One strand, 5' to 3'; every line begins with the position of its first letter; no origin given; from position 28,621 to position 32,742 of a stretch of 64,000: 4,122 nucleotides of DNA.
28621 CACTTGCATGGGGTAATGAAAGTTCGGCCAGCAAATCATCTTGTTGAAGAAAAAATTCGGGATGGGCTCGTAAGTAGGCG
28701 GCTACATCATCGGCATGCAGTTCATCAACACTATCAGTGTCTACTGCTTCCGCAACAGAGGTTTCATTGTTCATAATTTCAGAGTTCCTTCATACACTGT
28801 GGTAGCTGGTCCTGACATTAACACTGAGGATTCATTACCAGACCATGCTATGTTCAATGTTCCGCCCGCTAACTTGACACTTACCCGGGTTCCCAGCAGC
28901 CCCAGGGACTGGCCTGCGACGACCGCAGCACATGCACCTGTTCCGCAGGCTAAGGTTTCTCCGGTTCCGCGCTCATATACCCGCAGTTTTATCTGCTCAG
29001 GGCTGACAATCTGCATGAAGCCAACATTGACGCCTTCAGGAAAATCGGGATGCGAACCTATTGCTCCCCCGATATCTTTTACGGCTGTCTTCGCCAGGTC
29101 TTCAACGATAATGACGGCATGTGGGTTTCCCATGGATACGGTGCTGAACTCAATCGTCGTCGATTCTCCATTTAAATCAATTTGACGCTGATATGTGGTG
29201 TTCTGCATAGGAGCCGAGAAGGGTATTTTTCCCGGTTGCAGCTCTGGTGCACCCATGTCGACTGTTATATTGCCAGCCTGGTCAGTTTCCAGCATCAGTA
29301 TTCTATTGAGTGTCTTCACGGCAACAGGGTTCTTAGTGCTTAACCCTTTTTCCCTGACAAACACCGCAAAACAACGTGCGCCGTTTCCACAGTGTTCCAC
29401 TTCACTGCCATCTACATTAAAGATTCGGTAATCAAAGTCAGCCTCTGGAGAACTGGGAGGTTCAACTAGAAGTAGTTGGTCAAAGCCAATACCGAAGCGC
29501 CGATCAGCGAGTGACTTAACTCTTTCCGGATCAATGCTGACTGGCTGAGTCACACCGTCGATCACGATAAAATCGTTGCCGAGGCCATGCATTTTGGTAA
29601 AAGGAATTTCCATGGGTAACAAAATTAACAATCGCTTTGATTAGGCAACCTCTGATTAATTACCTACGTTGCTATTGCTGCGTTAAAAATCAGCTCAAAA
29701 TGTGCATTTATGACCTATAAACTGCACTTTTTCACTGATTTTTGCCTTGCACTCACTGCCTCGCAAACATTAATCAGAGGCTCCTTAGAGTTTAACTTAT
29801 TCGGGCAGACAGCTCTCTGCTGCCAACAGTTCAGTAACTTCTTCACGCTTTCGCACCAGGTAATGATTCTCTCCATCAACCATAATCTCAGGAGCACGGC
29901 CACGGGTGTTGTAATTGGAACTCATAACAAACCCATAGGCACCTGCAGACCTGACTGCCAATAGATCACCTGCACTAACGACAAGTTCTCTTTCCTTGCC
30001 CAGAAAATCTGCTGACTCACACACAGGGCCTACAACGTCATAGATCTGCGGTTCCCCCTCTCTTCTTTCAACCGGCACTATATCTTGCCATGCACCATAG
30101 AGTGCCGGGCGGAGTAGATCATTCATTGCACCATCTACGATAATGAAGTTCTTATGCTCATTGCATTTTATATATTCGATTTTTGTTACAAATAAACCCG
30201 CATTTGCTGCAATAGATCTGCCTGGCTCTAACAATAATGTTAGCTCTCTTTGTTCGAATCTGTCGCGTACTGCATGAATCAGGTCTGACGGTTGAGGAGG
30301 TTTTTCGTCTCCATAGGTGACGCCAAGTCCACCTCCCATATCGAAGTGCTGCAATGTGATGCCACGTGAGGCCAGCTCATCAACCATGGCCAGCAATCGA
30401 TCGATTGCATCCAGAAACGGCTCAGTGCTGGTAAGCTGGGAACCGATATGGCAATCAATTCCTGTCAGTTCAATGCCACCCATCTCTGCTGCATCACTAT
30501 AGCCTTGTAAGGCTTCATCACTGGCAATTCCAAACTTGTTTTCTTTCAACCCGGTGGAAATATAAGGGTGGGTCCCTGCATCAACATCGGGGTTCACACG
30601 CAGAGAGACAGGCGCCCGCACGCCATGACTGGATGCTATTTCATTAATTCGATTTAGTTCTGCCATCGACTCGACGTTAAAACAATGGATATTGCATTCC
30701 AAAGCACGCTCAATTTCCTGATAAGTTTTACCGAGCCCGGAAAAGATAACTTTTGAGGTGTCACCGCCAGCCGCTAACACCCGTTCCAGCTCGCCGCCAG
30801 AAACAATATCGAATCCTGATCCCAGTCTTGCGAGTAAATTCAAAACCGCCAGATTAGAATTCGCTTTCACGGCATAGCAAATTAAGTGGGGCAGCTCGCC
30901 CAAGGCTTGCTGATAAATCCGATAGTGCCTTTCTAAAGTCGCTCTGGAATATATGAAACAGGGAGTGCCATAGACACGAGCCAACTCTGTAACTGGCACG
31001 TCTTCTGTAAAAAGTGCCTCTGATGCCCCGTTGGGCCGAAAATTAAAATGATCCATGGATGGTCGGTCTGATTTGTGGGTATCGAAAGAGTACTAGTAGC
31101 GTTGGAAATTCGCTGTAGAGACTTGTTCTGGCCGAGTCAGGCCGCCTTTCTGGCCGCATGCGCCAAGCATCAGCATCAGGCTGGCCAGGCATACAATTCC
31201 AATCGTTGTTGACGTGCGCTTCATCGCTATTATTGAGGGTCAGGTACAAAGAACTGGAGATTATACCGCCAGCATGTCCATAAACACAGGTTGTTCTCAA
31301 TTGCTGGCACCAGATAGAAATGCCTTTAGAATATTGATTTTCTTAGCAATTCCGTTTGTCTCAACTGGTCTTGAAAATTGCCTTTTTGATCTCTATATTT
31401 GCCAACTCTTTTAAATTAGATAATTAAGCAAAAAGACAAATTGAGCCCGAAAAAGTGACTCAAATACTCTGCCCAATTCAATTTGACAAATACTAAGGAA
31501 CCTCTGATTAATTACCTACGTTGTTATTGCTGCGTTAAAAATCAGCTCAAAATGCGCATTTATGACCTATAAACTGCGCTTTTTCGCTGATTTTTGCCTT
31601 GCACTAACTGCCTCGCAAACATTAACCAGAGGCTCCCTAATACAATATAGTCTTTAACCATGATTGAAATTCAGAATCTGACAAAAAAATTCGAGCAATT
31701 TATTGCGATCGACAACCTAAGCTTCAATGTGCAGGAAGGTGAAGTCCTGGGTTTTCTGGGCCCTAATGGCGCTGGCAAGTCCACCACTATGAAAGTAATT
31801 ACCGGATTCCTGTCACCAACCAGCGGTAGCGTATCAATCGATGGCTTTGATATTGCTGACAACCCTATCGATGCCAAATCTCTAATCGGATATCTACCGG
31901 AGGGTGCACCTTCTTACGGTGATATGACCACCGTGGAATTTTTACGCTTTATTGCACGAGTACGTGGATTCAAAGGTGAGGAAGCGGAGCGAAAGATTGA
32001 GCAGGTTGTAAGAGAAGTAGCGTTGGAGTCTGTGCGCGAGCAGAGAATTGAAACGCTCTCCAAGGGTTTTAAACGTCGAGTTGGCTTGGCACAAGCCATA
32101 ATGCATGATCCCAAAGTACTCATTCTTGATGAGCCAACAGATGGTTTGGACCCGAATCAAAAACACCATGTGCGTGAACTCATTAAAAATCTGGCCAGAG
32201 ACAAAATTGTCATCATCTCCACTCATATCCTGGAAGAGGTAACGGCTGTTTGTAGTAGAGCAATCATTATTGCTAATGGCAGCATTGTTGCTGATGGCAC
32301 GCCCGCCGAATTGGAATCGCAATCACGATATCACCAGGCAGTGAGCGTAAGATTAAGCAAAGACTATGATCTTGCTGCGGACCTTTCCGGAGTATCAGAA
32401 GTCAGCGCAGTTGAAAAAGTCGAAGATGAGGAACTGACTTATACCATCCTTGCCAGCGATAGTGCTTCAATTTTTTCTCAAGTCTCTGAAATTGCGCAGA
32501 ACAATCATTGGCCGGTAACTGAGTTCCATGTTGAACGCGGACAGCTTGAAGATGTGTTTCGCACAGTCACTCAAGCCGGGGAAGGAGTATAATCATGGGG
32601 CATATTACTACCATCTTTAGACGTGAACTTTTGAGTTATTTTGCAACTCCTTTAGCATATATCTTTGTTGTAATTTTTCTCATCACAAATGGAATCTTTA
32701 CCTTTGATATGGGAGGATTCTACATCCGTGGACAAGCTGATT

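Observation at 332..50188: MITE-A orientation is locked to the direction of local transcription (12 of 12 informative sites)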

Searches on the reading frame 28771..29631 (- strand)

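Call 25: search_protein_families(library=ncbifam, proteins=[window:28771-29631:-], max_evalue=0.001)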
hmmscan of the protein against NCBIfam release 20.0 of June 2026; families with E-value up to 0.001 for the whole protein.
window:28771-29631:- (286 aa): 2 families
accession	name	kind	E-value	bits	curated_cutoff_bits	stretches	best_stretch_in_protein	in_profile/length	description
TIGR00652.1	DapF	equivalog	5.9e-91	304.6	114.65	1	10-284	2-268/270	diaminopimelate epimerase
NF038284.1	bifunc_DapF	exception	4.4e-30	104.8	350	1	16-275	17-253/254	bifunctional diaminopimelate epimerase/glutamate racemase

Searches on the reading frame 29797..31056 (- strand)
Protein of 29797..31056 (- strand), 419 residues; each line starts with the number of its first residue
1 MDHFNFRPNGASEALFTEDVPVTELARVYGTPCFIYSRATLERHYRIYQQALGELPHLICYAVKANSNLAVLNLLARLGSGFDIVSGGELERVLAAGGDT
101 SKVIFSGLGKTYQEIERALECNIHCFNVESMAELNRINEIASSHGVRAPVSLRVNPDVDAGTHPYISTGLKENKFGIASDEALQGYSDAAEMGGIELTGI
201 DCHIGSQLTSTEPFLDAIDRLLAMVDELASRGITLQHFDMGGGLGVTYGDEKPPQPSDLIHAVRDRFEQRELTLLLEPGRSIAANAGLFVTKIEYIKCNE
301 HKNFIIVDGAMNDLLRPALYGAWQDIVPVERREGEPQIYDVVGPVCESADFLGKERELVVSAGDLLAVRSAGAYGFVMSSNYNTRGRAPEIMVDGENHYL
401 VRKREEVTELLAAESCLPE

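Call 25: search_protein_families(library=ncbifam, proteins=[window:29797-31056:-], max_evalue=0.001)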
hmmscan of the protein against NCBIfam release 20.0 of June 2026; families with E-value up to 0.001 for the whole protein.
window:29797-31056:- (419 aa): 8 families
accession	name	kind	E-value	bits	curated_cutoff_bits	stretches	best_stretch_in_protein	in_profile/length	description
TIGR01048.1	lysA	equivalog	4.2e-154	513.1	297.9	1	14-414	8-416/417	diaminopimelate decarboxylase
NF006515.0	PRK08961.1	equivalog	1.5e-66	225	802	1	30-394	502-860/861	bifunctional aspartate kinase/diaminopimelate decarboxylase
TIGR03099.1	dCO2ase_PEP1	hypoth_equivalog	2.2e-60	204.8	478.45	1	13-392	6-397/398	pyridoxal-dependent decarboxylase, exosortase A system-associated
NF052544.1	OrLyDeCDokD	equivalog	2.3e-46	158.4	700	1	12-412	23-457/461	ornithine/lysine decarboxylase DokD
NF041039.1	FslC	exception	1.1e-21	77.2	500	1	22-402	19-412/418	rhizoferrin biosystnesis N-citrylornithine decarboxylase FslC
NF003763.0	PRK05354.1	equivalog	2e-17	63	369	1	59-295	100-358/636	biosynthetic arginine decarboxylase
TIGR01273.1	speA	equivalog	2e-15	56.3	624.1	1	60-293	94-348/624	arginine decarboxylase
TIGR01047.1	nspC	equivalog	6.5e-09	34.7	409.05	1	31-394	3-359/380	carboxynorspermidine decarboxylase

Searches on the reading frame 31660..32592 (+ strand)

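Call 26: search_protein_families(library=ncbifam, proteins=[window:31660-32592:+], max_evalue=0.001)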
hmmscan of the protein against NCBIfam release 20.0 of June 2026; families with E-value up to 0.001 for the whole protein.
window:31660-32592:+ (310 aa): 188 families (the best 25 are shown)
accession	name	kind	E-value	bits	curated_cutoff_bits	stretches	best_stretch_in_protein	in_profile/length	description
TIGR03522.1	GldA_ABC_ATP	equivalog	6.5e-97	324.6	402.6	1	2-304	3-301/301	gliding motility-associated ABC transporter ATP-binding subunit GldA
TIGR01188.1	drrA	subfamily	6.5e-70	235.8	312.45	1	9-304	1-301/302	daunorubicin resistance ABC transporter, ATP-binding protein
NF033858.1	ABC2_perm_RbbA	equivalog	6.2e-57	193.2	1050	1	2-224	267-490/909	ribosome-associated ATPase/putative transporter RbbA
NF010060.0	PRK13537.1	equivalog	1e-51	175.7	521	1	2-276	16-286/314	nodulation factor ABC transporter ATP-binding protein NodI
TIGR03740.1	galliderm_ABC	subfamily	9.3e-50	169.4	309.75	1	3-212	2-205/223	lantibiotic protection ABC transporter ATP-binding subunit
TIGR04406.1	LPS_export_lptB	equivalog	2e-49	168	240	1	2-223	2-227/239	LPS export ABC transporter ATP-binding protein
TIGR03864.1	PQQ_ABC_ATP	hypoth_equivalog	2.1e-49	168.1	302.25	1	2-223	2-224/236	ABC transporter, ATP-binding subunit, PQQ-dependent alcohol dehydrogenase system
NF010059.0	PRK13536.1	equivalog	2.6e-47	161.2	549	1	2-219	44-262/342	nodulation factor ABC transporter ATP-binding protein NodI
TIGR01288.1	nodI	equivalog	1.7e-44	152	424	1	2-218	5-222/303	nodulation factor ABC transporter ATP-binding protein NodI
TIGR04521.1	ECF_ATPase_2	equivalog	1.4e-40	139.1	330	1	13-245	17-259/279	energy-coupling factor transporter ATPase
TIGR04520.1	ECF_ATPase_1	equivalog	2e-39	135.6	315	1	2-259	1-264/269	energy-coupling factor transporter ATPase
NF043075.1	MMSYN1_0197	equivalog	2e-39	135.5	550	1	1-219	2-221/341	spermidine/putrescine ABC transporter ATP-binding protein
NF008144.0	PRK10895.1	equivalog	1.1e-38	133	381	1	4-222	6-228/241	LPS export ABC transporter ATP-binding protein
NF006987.0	PRK09452.1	equivalog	1.8e-38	132.2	482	1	1-218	17-235/378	spermidine/putrescine ABC transporter ATP-binding protein PotA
NF007027.0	PRK09493.1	equivalog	1.8e-36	125.7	379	1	1-221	1-226/240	glutamine ABC transporter ATP-binding protein GlnQ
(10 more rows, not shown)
